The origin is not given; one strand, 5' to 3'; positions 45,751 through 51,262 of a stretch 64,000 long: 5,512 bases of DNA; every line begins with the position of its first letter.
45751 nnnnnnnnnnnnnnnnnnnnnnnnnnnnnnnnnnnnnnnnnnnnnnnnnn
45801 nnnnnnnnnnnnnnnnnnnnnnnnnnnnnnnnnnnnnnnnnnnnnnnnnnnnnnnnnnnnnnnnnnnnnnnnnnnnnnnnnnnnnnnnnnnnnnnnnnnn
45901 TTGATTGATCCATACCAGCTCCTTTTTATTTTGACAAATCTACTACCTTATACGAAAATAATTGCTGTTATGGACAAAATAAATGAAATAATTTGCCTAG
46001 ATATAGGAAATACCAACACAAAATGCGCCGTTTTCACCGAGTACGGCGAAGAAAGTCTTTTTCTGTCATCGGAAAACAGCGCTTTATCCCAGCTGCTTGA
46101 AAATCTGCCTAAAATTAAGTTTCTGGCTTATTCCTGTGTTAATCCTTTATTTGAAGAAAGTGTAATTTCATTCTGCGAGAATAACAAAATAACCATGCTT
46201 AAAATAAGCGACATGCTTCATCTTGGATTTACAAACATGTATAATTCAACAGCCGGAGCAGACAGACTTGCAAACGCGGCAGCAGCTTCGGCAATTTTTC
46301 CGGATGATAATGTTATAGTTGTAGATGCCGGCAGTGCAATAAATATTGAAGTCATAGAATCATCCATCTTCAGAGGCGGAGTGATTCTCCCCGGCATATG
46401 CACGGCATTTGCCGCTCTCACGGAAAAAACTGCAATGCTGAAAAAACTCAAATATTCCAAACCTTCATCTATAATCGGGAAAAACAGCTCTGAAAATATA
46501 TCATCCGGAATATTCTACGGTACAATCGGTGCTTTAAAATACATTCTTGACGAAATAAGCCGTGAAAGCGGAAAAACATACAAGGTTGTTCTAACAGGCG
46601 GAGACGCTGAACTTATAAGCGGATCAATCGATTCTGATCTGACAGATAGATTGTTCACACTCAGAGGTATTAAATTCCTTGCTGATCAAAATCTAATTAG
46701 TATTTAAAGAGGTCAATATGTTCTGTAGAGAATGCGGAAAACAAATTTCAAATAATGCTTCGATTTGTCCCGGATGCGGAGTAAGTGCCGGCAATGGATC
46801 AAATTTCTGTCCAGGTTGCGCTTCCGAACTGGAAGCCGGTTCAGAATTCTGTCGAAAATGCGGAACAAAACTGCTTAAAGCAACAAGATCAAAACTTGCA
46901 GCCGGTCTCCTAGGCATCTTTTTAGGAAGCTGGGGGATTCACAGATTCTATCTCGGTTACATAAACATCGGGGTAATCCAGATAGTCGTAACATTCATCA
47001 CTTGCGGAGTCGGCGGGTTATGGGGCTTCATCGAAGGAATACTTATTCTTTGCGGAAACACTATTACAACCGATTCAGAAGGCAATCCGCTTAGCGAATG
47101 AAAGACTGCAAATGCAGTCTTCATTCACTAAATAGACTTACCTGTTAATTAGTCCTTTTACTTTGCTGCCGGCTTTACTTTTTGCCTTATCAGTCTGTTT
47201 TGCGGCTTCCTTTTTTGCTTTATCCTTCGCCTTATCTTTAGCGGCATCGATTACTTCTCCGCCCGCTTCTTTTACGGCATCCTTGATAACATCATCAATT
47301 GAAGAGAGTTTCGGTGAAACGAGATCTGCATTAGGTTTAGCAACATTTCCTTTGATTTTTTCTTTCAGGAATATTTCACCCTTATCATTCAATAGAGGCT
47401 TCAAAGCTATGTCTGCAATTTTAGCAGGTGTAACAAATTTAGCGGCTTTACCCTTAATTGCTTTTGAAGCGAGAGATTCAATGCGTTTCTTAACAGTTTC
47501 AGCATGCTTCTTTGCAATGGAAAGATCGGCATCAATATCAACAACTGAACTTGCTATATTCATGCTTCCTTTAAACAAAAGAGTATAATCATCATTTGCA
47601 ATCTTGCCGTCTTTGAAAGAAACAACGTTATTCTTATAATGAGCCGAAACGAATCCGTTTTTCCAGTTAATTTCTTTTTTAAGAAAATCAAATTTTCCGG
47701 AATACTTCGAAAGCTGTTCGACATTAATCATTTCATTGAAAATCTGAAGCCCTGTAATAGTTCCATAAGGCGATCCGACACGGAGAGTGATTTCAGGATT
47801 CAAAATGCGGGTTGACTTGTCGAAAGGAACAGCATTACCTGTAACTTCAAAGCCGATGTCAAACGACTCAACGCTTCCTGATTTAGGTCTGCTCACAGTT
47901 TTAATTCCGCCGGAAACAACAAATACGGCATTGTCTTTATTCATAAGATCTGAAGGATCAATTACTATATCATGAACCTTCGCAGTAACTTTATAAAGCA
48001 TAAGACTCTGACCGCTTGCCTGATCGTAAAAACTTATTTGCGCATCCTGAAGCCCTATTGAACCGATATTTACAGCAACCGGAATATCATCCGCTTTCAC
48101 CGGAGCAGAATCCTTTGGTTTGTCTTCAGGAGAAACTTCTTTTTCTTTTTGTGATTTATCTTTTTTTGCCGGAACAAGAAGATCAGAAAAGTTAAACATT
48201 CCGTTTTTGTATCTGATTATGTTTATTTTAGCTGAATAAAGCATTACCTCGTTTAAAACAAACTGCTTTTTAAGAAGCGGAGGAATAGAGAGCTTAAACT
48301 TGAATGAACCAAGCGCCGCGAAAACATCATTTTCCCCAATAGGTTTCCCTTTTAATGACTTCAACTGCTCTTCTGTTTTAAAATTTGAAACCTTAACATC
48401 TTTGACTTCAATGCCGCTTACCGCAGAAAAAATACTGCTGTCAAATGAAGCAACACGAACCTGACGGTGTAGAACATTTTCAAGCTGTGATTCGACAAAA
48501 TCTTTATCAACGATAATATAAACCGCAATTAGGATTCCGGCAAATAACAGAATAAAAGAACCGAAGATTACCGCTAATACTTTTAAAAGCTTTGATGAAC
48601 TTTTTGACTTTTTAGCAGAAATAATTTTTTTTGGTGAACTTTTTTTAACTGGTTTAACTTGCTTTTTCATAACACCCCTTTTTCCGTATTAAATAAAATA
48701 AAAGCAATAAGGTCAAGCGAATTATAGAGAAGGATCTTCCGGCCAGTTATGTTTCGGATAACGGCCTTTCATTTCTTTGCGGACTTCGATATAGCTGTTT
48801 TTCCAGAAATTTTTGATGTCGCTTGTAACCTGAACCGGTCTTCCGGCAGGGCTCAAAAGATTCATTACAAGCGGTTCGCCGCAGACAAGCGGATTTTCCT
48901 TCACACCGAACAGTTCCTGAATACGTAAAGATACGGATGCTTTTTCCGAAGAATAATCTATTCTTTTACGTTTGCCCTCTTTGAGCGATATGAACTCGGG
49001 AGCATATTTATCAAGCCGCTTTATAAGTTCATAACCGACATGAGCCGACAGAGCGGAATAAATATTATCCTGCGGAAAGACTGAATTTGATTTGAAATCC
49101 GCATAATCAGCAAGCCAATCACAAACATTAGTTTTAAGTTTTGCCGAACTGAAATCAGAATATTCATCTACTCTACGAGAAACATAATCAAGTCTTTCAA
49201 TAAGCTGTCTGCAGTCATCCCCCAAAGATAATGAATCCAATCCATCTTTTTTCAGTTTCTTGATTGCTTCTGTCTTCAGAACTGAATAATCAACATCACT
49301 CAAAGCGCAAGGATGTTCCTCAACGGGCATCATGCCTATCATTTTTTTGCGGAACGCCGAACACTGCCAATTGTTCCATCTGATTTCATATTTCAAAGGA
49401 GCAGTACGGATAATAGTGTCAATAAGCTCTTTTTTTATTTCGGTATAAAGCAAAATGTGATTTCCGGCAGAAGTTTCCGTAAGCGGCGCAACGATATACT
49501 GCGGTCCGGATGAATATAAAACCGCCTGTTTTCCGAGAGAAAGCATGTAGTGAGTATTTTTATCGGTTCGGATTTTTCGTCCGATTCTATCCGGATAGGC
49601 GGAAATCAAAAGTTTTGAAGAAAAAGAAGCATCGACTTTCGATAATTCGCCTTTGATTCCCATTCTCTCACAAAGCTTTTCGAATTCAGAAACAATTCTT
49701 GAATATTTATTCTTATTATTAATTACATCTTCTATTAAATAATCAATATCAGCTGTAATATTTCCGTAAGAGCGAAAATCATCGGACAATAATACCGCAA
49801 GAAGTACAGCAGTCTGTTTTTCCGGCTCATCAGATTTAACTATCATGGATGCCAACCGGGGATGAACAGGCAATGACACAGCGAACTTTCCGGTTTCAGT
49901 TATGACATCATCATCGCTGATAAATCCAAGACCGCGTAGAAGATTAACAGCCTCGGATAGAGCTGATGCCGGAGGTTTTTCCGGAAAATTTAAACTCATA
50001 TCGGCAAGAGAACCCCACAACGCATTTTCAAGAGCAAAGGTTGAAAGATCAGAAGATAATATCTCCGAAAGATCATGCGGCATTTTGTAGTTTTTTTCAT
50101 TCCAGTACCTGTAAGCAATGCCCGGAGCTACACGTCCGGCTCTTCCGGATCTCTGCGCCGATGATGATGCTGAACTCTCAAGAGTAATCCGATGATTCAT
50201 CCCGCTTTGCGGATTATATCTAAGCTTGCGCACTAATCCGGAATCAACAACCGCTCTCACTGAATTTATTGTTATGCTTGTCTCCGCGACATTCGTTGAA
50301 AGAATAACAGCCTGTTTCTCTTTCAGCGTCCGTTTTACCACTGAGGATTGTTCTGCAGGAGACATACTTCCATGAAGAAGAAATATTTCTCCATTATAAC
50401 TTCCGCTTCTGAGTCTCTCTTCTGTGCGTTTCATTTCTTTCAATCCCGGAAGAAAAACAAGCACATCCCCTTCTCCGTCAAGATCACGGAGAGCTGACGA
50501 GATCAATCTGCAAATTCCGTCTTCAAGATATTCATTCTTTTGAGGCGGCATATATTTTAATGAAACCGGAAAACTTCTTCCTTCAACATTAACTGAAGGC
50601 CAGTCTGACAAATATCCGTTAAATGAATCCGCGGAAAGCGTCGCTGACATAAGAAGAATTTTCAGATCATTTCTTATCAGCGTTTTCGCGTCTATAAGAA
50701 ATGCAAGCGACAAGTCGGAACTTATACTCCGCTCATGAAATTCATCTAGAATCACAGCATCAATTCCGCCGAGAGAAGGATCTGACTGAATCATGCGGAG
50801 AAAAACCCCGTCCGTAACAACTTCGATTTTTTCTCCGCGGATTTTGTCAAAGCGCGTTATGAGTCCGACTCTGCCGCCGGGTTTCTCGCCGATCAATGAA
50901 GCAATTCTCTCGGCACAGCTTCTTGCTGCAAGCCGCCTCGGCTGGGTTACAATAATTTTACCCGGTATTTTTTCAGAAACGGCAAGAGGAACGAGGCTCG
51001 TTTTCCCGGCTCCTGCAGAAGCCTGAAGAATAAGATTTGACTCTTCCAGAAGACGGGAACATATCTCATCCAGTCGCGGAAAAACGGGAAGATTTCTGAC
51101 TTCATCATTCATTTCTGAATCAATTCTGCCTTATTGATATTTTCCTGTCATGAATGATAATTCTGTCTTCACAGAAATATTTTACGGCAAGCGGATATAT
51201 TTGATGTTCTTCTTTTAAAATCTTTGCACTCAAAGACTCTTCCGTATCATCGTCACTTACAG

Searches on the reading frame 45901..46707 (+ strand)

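Call 63: search_protein_families(library=pfam, proteins=[window:45901-46707:+], max_evalue=0.00001)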
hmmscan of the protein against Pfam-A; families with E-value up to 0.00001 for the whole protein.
window:45901-46707:+ (268 aa): 1 family
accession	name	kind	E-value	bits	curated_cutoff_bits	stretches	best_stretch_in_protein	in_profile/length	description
PF03309.20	Pan_kinase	-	5.3e-37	128.1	24.7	1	30-216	1-203/205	Type III pantothenate kinase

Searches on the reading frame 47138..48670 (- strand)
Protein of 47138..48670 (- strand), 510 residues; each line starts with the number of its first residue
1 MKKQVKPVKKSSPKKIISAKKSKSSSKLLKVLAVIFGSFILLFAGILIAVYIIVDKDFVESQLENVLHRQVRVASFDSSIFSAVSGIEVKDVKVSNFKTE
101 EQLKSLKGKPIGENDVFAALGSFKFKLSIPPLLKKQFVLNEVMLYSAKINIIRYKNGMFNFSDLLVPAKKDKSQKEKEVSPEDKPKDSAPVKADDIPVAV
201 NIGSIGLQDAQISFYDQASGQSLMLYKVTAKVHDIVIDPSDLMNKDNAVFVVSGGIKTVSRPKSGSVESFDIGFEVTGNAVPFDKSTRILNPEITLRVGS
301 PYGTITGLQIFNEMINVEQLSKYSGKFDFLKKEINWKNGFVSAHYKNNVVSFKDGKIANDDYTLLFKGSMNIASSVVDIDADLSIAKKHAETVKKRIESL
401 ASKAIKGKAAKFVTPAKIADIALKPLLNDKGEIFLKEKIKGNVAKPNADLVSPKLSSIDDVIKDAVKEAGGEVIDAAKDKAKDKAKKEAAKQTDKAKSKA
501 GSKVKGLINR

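Call 63: search_protein_families(library=pfam, proteins=[window:47138-48670:-], max_evalue=0.00001)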
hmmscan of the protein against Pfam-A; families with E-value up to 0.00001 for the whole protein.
window:47138-48670:- (510 aa): 2 families
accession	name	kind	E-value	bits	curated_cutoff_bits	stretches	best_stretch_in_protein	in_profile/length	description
PF05359.17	DUF748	-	4.1e-17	62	50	1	21-262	7-216/1037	Domain of Unknown Function (DUF748)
PF05170.20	AsmA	-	3.2e-10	39.9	29.8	1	27-236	3-193/607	AsmA family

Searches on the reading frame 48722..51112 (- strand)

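Call 63: search_protein_families(library=pfam, proteins=[window:48722-51112:-], max_evalue=0.00001)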
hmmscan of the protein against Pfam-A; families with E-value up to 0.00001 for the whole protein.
window:48722-51112:- (796 aa): 3 families
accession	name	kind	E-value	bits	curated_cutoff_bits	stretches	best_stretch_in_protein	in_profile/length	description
PF08482.15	HrpB_C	-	2.5e-41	141.6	25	1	666-794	1-133/133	ATP-dependent helicase C-terminal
PF00271.37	Helicase_C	-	6.1e-14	52.6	23.5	1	210-328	11-109/110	Helicase conserved C-terminal domain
PF00270.35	DEAD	-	3.2e-11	43.7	26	1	17-160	7-161/167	DEAD/DEAH box helicase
